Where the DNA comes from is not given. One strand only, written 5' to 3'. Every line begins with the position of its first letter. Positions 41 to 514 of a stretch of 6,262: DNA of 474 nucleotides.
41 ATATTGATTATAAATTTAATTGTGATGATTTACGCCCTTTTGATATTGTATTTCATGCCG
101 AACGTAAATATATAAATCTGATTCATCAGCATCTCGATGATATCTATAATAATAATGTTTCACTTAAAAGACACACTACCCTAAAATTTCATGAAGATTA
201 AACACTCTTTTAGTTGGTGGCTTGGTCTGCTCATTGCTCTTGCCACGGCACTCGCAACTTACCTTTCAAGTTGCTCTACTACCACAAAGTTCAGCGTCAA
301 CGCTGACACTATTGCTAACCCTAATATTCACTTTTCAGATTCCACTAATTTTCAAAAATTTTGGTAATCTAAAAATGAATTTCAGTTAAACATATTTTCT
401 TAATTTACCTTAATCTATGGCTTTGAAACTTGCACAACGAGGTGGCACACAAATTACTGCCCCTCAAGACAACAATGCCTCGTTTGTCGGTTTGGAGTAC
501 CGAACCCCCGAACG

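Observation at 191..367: Unlisted 58-codon lipoprotein ORF overlapping the Rep stop: candidate lysis or superinfection-exclusion factor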

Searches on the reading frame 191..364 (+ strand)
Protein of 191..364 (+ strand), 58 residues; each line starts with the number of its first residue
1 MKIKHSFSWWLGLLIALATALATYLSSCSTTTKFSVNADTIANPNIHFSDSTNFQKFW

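Call 6: search_protein_families(library=phrogs, proteins=[window:191-364:+], max_evalue=0.01)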
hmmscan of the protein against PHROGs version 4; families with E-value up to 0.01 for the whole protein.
seq(58 aa): 0 families

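Call 7: search_protein_families(library=pfam, proteins=[window:191-364:+], max_evalue=0.01)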
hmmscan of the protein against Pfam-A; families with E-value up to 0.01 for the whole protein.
seq(58 aa): 0 families

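Call 9: find_homologous_proteins(query=window:191-364:+, max_evalue=10)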
Query seq(58 aa) (58 aa): 18 proteins with E <= 10 among 18 candidates.
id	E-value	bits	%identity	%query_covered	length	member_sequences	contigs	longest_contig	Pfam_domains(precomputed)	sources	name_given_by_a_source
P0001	2.4e-27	110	90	100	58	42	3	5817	-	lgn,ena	-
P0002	3.4e-27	110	91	97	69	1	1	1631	-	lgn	-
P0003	4.3e-27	110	88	100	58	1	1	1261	-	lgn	-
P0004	4.4e-27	110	88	100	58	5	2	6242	-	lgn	-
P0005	6.4e-27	109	88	100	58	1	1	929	-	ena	-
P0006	1.6e-26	108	88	100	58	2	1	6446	-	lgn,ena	-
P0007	2.5e-26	107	86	100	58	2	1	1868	-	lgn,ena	-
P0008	5.7e-26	106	86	100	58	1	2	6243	-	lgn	-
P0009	7.3e-26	106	84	100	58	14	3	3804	-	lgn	-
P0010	1.2e-25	105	86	100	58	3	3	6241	-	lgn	-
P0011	1.6e-25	105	83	100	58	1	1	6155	-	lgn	-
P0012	2.1e-25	104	84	100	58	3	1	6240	-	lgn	-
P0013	1.3e-24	102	84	100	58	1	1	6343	-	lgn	-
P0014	1.7e-24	102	83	100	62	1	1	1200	-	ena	-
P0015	4.5e-18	81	74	93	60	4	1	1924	-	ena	-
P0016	6.0e-18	81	72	91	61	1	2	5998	-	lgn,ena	-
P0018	1.8e-15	73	69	90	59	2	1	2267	-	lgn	-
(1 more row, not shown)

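Call 15: find_encoding_contigs(protein=P0016, flank=7000, max_places=3)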
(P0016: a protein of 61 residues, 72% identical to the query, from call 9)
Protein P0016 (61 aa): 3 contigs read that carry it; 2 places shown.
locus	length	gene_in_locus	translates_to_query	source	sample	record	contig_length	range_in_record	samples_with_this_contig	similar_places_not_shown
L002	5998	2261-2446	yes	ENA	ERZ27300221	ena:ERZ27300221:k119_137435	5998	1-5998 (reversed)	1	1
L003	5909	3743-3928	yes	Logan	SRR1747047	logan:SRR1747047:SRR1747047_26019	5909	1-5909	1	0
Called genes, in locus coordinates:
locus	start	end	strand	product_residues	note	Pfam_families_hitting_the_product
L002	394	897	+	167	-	-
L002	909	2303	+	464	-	PF23343:REP_ORF2-G2P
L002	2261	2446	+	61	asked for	-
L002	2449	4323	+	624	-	PF02305:Phage_F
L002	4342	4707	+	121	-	-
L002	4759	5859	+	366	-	-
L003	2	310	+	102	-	?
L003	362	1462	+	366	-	-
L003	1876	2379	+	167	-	-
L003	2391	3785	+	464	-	PF23343:REP_ORF2-G2P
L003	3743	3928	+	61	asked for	-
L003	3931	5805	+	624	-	PF02305:Phage_F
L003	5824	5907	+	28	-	?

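Call 16: find_encoding_contigs(protein=P0013, flank=7000, max_places=2)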
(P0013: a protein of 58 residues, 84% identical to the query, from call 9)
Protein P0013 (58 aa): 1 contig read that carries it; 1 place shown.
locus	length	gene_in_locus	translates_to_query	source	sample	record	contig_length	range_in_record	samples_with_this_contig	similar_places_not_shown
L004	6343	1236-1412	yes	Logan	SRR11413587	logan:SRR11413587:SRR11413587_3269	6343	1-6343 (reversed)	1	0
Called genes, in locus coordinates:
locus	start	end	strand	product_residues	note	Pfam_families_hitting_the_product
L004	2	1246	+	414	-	?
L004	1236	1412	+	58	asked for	-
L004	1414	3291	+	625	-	PF02305:Phage_F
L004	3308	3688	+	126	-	-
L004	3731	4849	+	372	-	-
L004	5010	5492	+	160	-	-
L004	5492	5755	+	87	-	-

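Call 17: find_encoding_contigs(protein=P0011, flank=7000, max_places=2)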
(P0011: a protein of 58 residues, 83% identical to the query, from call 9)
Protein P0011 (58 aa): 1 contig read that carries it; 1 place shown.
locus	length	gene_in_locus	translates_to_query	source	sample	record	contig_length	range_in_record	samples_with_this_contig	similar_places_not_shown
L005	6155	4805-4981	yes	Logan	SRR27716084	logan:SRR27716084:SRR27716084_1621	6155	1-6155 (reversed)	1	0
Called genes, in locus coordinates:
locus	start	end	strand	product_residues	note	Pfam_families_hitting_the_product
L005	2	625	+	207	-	?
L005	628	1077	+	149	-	-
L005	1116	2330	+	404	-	-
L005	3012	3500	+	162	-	-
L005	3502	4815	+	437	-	PF23343:REP_ORF2-G2P (weak)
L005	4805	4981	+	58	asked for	-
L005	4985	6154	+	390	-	?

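Call 18: find_encoding_contigs(protein=P0018, flank=7000, max_places=2)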
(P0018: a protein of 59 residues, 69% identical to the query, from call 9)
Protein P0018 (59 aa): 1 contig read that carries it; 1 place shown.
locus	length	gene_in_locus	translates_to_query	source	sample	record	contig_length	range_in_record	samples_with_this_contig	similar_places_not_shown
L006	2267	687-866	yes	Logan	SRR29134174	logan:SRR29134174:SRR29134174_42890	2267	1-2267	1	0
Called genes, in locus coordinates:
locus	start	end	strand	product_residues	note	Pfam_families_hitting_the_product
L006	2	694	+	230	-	?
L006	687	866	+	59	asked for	-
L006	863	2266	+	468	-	?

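Call 19: find_encoding_contigs(protein=P0015, flank=7000, max_places=2)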
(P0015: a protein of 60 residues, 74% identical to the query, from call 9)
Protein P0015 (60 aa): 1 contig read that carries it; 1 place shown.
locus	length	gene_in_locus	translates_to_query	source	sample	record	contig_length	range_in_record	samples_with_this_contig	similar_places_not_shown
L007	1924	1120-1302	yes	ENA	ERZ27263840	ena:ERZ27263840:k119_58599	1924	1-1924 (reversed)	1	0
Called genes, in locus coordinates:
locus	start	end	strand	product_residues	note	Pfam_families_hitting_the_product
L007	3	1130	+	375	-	?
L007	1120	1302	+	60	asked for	-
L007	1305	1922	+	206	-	?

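Call 20: find_encoding_contigs(protein=P0001, flank=7000, max_places=4)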
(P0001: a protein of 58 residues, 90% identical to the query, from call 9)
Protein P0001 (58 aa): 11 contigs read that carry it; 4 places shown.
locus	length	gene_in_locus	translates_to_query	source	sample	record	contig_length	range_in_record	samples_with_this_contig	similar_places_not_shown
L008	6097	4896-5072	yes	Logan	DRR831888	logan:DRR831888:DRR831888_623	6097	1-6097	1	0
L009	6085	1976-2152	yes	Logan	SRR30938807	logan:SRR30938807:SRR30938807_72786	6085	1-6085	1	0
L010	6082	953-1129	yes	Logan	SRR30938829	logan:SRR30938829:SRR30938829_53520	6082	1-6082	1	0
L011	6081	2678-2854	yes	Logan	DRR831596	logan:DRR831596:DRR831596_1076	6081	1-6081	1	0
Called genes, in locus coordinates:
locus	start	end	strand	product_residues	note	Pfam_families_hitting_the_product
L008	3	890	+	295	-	?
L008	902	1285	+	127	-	-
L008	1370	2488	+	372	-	-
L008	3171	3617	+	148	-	-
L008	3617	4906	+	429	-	PF23343:REP_ORF2-G2P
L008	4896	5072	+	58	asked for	-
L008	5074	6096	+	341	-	?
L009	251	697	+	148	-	-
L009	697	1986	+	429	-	PF23343:REP_ORF2-G2P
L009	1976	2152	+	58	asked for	-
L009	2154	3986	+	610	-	PF02305:Phage_F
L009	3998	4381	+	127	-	-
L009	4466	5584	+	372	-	-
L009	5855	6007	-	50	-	-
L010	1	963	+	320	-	?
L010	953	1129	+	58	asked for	-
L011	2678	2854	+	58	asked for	-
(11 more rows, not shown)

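Call 21: find_encoding_contigs(protein=P0004, flank=7000, max_places=2)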
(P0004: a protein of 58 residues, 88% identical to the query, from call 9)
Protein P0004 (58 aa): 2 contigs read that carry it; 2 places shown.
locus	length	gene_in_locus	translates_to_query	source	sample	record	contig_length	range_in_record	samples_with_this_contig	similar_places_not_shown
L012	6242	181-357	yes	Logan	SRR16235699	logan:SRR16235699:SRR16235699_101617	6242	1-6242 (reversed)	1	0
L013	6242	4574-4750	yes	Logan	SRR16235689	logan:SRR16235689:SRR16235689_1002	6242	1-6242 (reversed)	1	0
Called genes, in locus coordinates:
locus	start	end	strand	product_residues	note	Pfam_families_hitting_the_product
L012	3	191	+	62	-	?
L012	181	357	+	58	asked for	-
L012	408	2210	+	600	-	PF02305:Phage_F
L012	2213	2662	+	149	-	-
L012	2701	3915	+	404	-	-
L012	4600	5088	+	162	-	-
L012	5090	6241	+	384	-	?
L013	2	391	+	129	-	?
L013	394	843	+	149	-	-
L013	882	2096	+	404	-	-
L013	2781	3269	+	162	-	-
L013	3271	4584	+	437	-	PF23343:REP_ORF2-G2P (weak)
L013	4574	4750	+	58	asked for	-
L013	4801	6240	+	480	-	?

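Call 22: find_encoding_contigs(protein=P0006, flank=7000, max_places=2)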
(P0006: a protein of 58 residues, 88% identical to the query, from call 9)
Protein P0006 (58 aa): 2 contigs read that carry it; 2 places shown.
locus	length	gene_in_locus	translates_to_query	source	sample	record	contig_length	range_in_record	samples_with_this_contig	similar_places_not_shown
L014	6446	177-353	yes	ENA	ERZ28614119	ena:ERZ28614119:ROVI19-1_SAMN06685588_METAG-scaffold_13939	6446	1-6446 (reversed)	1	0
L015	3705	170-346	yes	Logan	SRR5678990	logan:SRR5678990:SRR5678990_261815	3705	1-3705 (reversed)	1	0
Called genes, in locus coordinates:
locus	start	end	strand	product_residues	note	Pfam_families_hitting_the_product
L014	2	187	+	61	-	?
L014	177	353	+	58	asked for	-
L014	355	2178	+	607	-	PF02305:Phage_F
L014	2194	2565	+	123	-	-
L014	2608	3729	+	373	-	-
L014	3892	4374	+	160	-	-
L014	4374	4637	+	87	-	-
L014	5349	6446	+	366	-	?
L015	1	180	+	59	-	?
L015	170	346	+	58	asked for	-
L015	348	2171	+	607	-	PF02305:Phage_F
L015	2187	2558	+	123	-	-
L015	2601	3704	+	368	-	?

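Call 23: find_encoding_contigs(protein=P0008, flank=7000, max_places=2)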
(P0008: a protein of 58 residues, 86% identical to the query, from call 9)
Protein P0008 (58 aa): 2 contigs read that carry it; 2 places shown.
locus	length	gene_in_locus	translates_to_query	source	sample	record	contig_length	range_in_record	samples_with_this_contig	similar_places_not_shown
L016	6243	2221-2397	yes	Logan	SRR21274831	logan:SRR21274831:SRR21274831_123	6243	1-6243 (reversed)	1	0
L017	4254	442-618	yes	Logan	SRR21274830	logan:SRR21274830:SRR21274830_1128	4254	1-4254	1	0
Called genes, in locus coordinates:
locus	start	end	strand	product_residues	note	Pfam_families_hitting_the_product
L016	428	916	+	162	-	-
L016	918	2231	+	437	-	PF23343:REP_ORF2-G2P (weak)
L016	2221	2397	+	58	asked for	-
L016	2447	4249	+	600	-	PF02305:Phage_F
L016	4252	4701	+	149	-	-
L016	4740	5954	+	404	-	-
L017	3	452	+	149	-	?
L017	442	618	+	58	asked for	-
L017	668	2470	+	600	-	PF02305:Phage_F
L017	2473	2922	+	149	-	-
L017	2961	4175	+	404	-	-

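Call 24: find_encoding_contigs(protein=P0010, flank=7000, max_places=3)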
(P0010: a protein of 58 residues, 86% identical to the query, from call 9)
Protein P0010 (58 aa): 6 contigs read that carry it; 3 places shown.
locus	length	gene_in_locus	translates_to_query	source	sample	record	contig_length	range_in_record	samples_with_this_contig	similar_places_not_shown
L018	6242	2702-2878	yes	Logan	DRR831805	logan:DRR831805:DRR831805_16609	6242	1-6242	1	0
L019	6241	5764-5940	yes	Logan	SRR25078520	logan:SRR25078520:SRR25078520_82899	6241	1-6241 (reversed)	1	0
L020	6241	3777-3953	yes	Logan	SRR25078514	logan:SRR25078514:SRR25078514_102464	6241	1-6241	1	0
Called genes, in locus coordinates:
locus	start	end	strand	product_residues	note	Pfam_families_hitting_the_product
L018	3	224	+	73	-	?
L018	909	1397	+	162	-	-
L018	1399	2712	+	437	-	PF23343:REP_ORF2-G2P (weak)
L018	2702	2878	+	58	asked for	-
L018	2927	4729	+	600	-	PF02305:Phage_F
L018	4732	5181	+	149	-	-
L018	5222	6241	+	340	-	?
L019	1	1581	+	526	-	?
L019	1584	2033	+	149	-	-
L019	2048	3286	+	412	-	-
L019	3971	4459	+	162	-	-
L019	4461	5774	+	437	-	PF23343:REP_ORF2-G2P (weak)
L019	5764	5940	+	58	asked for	-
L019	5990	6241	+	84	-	?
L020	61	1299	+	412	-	-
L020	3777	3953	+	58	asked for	-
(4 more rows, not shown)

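Call 25: find_encoding_contigs(protein=P0012, flank=7000, max_places=2)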
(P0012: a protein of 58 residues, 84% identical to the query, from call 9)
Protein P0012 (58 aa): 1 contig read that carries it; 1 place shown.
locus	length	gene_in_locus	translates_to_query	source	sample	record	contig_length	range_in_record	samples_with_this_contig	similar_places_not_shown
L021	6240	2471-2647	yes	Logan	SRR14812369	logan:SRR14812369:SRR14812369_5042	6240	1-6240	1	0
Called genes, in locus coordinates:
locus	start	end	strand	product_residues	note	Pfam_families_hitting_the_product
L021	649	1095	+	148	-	-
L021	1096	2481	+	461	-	PF23343:REP_ORF2-G2P (weak)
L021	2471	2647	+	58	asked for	-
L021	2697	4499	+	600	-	PF02305:Phage_F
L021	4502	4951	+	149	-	-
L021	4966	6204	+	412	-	-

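Call 26: search_protein_representatives(alignment_id=A1)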
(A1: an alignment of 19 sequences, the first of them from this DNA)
Query: 19 sequences, 58 profile positions. Proteins with E-value up to 0.001 (for the whole library): 40; up to 1e-10: 6; up to 1e-30: 0. The best 40 are listed.
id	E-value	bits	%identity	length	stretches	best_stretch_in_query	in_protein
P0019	5.5e-22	93.1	-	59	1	3-56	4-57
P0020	5.4e-19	83.5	-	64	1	3-54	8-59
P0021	5.4e-17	77.2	-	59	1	2-58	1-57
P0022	1.6e-14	69.2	-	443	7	24-49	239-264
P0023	2.5e-13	65.4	-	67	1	6-55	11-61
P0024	5.1e-11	58.0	-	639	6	25-55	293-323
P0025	1.1e-10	56.9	-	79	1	9-58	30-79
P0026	2.1e-09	52.8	-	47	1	26-55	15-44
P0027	4.7e-09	51.7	-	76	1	3-54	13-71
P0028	8.3e-09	50.9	-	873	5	34-53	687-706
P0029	2.8e-08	49.2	-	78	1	7-55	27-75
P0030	3.9e-08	48.8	-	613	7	35-55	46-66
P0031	7.2e-08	47.9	-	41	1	24-57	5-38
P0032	2.8e-07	46.1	-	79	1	5-55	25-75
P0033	4.4e-07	45.4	-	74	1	1-57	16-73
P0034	5.6e-07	45.1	-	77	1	3-57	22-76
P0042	5.0e-05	38.8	-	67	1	27-58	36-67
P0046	6.3e-05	38.5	-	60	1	1-53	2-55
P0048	1.2e-04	37.6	-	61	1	3-38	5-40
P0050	2.2e-04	36.8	-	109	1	18-57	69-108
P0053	2.9e-04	36.4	-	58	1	1-30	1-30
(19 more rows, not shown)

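Call 37: search_dna_similar(query=window:191-364:+, collection=phages, mode=protein, max_evalue=1, max_rows=40)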
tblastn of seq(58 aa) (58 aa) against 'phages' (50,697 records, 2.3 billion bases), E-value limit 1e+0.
Records with a match: 3; places in all: 3; records where one place covers at least 80% of the query: 1.
Best place of each record, by identity: 80-90% 1; <60% 2.
By first word of the organism name: Capybara 2; Microvirus 1.
By host as written in the record: Hydrochoerus hydrochaeris 2; porcine 1.
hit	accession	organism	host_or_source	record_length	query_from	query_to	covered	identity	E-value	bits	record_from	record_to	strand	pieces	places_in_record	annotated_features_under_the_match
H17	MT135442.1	Microvirus sp.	porcine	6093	1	58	100%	87.9%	2e-14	70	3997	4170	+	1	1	replication initiator protein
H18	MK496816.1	Capybara microvirus Cap3_SP_586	Hydrochoerus hydrochaeris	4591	34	58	43%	56.0%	3e-1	33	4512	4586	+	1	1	hypothetical protein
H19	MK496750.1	Capybara microvirus Cap1_SP_222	Hydrochoerus hydrochaeris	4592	34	58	43%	56.0%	4e-1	33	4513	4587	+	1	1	hypothetical protein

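Call 50: search_protein_families(library=pfam, proteins=[P0030, P0028, P0024, P0022], max_evalue=0.01)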
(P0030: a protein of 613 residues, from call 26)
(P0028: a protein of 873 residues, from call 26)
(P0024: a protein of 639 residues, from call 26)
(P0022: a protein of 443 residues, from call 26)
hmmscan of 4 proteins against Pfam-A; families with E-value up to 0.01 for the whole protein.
P0030 (613 aa): 7 families
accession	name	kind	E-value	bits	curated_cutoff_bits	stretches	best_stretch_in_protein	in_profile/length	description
PF15892.11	BNR_4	-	7.4e-17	62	27.3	0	281-318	228-269/272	BNR repeat-containing family member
PF23911.1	DUF7253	-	9.2e-15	55.3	25.1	0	112-132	70-90/110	Domain of unknown function (DUF7253)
PF06739.17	SBBP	-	3e-10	40.3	20.5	0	123-148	1-25/38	Beta-propeller repeat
PF20361.3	DUF6656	-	0.00075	19.5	27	0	290-326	76-112/182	Family of unknown function (DUF6656)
PF08710.16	CoV_NSP9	-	0.0028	18.5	27.2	0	293-324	40-71/111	Coronavirus replicase NSP9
PF18938.6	aRib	-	0.0041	17.3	27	0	328-350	40-62/71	Atypical Rib domain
PF09076.15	Crystall_2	-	0.008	16.4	25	0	51-73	31-53/70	Beta/Gamma crystallin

P0028 (873 aa): 8 families
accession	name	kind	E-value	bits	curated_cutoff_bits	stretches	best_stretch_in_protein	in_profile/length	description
PF18911.6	PKD_4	-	7.3e-41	138.6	27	2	358-438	3-82/85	PKD domain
PF00801.26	PKD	-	4.7e-26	91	23.5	2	371-436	13-77/80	PKD domain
PF22352.2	K319L-like_PKD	-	9e-07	29.3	27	1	373-437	12-81/84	K319L-like, PKD domain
PF00404.24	Dockerin_1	-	0.00015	22.3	22.9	1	814-861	1-49/57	Dockerin type I domain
PF06467.20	zf-FCS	-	0.00047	20.3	22.4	0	71-87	16-32/39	MYM-type Zinc finger with FCS sequence motif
PF08710.16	CoV_NSP9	-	0.0055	17.5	27.2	0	701-748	42-85/111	Coronavirus replicase NSP9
PF24900.1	TRASH_ZMYM4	-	0.006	17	27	0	721-735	14-28/42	Zinc finger MYM-type protein 4-like, TRASH domain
PF20361.3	DUF6656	-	0.0078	16.2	27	0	94-132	75-113/182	Family of unknown function (DUF6656)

P0024 (639 aa): 3 families
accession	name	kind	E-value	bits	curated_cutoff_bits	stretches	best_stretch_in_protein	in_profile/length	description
PF23911.1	DUF7253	-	9.2e-10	39.2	25.1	0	272-293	67-88/110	Domain of unknown function (DUF7253)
PF20361.3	DUF6656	-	0.0005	20.1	27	0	309-351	74-116/182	Family of unknown function (DUF6656)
PF00041.27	fn3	-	0.0011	19.5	25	1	384-475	2-66/84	Fibronectin type III domain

P0022 (443 aa): 7 families
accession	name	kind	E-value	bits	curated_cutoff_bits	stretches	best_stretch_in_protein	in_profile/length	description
PF22016.2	DUF6933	-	8.4e-12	45.6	27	0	23-53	36-67/157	Domain of unknown function (DUF6933)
PF16886.11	ATP-synt_ab_Xtn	-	1.3e-07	31.7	25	0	223-247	12-36/88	ATPsynthase alpha/beta subunit barrel-sandwich domain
PF19106.5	DUF5793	-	2.6e-07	31.4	25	0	233-265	100-132/157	Family of unknown function (DUF5793)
PF10631.14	DUF2477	-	7.8e-07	30.2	20.6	0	256-288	85-117/142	Protein of unknown function (DUF2477)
PF15213.11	CDRT4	-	6.6e-05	23.9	27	0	251-266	110-125/137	CMT1A duplicated region transcript 4 protein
PF22997.1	CHS4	-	0.0019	18.9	27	0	251-288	21-58/81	Chitin synthase 4-like domain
PF11416.13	Syntaxin-5_N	-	0.0035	16.9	16.6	0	26-35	1-10/23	Syntaxin-5 N-terminal, Sly1p-binding domain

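Call 63: find_homologous_proteins(query=A2, max_evalue=0.001)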
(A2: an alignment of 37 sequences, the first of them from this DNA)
Query A2 (37 sequences) (58 aa, profile of the alignment): 59 proteins with E <= 0.001 among 3496 candidates.
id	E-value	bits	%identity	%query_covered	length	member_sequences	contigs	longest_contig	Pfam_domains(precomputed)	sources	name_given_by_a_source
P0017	6.4e-24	101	73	95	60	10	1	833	-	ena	-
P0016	1.0e-23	101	72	91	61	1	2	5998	-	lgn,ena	-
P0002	1.0e-23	101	91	97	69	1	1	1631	-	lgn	-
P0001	2.8e-23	99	90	100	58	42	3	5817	-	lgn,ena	-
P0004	5.1e-23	98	88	100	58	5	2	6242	-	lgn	-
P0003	6.4e-23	98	88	100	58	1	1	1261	-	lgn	-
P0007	8.3e-23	98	86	100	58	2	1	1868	-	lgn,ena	-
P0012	9.4e-23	97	84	100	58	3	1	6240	-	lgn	-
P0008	1.0e-22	97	86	100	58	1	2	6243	-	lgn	-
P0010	1.2e-22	97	86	100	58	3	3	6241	-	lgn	-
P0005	1.2e-22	97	88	100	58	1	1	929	-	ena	-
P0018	1.4e-22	97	69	90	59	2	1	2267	-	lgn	-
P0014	1.4e-22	97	83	100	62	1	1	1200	-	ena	-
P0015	1.5e-22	97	74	93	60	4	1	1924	-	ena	-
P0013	2.1e-22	96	84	100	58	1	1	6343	-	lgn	-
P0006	7.4e-22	95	88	100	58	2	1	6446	-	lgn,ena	-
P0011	3.7e-21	92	83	100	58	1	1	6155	-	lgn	-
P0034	6.0e-21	92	44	43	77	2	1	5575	-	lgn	-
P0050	8.6e-17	78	37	93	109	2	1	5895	-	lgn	-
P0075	4.7e-16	76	54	45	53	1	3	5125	-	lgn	-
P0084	1.1e-13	68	43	95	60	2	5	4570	-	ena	-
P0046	1.1e-10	59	63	41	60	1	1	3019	-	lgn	-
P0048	1.7e-7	49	46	60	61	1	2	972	-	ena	-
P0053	5.4e-5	41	53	52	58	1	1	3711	-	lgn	-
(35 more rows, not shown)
